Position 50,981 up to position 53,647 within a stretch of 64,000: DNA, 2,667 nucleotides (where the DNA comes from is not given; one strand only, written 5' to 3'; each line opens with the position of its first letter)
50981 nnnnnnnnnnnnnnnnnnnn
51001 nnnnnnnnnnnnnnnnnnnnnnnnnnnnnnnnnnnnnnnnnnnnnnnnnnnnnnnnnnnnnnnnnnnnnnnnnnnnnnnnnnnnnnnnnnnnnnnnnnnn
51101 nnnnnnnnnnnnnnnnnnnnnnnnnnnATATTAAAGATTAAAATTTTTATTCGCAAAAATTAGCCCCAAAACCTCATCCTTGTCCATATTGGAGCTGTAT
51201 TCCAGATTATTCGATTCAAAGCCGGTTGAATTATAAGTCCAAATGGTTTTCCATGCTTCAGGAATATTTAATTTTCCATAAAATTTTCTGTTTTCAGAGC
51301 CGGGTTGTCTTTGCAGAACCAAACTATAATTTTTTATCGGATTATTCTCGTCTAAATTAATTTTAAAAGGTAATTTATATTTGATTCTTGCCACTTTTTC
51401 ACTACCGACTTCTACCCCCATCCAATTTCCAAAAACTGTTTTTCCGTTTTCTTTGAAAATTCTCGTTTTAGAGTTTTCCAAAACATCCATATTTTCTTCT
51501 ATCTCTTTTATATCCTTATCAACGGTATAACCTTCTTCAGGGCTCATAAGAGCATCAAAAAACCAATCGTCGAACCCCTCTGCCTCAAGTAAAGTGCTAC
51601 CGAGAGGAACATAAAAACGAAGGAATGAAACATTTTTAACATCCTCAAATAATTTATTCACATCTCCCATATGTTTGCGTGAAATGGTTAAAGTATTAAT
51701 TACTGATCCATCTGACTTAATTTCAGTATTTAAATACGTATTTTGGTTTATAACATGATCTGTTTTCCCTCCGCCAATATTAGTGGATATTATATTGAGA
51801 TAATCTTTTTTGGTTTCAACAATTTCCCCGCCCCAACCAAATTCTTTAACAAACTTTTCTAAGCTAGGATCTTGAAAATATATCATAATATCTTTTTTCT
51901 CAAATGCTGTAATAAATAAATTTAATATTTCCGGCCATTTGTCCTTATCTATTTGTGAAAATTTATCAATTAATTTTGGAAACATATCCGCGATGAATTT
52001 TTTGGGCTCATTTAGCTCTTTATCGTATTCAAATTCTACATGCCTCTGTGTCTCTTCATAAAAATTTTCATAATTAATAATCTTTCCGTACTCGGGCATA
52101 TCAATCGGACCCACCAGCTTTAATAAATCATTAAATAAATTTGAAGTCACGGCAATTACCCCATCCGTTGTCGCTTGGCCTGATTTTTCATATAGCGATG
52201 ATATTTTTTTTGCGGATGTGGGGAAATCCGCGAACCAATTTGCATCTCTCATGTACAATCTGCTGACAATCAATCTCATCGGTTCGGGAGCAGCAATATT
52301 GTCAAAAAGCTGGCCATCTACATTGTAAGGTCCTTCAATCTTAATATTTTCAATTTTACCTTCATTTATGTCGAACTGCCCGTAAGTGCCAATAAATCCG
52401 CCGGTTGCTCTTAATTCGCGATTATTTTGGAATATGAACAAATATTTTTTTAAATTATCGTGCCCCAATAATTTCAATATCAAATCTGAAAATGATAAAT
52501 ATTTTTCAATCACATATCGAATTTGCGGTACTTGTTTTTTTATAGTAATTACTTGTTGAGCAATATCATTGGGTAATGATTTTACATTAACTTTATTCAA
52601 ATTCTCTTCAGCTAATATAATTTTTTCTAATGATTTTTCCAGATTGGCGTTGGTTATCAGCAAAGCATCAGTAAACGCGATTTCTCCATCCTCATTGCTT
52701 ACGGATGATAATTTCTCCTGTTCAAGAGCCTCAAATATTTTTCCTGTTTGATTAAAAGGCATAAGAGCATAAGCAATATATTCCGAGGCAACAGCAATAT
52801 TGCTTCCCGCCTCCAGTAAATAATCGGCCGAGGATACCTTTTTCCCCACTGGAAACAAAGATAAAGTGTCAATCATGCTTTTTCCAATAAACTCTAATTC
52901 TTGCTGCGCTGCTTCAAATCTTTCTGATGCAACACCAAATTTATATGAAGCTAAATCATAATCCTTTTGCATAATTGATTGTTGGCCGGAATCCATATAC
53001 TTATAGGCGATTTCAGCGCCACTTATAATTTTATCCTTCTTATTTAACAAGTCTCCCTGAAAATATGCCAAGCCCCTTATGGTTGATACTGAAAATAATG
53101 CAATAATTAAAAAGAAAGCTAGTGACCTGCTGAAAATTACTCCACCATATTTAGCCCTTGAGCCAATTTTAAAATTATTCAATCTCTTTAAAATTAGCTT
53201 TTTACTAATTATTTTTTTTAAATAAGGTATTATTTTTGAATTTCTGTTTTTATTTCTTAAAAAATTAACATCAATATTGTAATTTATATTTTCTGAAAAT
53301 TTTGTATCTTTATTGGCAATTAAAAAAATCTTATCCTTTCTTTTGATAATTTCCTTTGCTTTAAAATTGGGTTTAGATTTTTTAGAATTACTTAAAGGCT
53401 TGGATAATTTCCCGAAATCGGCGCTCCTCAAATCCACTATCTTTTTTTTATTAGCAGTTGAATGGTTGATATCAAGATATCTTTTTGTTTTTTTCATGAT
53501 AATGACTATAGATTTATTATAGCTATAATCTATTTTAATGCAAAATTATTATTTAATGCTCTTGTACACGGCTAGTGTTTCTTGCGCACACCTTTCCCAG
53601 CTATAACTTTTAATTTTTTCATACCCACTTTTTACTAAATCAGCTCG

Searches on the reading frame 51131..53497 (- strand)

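Call 48: search_protein_families(library=pfam, proteins=[window:51131-53497:-], max_evalue=0.001)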
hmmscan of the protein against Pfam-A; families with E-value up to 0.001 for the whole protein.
window:51131-53497:- (788 aa): 1 family
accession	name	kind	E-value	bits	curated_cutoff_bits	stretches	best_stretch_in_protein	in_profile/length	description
PF13196.11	DUF4012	-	1.6e-26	93.9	28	1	350-485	4-141/144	Protein of unknown function (DUF4012)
